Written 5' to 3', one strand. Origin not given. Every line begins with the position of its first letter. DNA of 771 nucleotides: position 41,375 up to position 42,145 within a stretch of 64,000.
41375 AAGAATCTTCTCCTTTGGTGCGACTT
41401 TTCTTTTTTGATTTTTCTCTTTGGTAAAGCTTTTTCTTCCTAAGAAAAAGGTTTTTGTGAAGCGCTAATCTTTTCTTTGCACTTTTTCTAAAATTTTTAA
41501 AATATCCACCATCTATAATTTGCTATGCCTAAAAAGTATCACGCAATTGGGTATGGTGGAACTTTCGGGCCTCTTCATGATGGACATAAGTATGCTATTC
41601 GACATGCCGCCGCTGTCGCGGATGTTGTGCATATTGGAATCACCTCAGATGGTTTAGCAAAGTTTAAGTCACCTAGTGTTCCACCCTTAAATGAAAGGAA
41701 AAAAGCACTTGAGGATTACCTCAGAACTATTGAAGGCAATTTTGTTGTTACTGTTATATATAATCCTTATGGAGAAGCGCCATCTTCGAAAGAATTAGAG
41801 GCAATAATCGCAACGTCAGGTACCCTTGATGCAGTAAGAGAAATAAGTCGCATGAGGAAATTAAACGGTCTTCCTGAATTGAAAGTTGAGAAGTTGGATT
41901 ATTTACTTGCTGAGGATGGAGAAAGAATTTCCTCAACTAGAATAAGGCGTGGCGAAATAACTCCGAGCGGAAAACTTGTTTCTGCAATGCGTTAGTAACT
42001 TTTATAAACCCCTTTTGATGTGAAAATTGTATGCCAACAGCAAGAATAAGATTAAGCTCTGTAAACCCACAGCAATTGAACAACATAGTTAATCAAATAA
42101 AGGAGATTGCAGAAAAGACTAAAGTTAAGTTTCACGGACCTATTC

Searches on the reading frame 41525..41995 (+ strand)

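Call 63: search_protein_families(library=ncbifam, proteins=[window:41525-41995:+], max_evalue=0.001)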
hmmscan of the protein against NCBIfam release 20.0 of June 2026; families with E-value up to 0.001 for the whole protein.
window:41525-41995:+ (156 aa): 6 families
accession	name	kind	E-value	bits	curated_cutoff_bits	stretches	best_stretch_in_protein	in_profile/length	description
NF001985.0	PRK00777.1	subfamily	3.8e-38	131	104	1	4-153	3-154/157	pantetheine-phosphate adenylyltransferase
NF002250.0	PRK01170.1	subfamily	8.1e-29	101.1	489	1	11-154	6-149/322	bifunctional pantetheine-phosphate adenylyltransferase/NTP phosphatase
NF041124.1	CoaD_Thcocales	equivalog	9.1e-21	74.4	290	1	3-152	2-154/156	phosphopantetheine adenylyltransferase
TIGR00125.1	cyt_tran_rel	domain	2e-11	43.9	27.7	1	10-66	4-60/65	adenylyltransferase/cytidyltransferase family protein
TIGR01510.1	coaD_prev_kdtB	equivalog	5.5e-05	23.2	103.3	1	10-74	4-63/155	pantetheine-phosphate adenylyltransferase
TIGR01526.1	nadR_NMN_Atrans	equivalog_domain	0.00071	18.9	341.15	1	12-59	8-54/325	nicotinamide-nucleotide adenylyltransferase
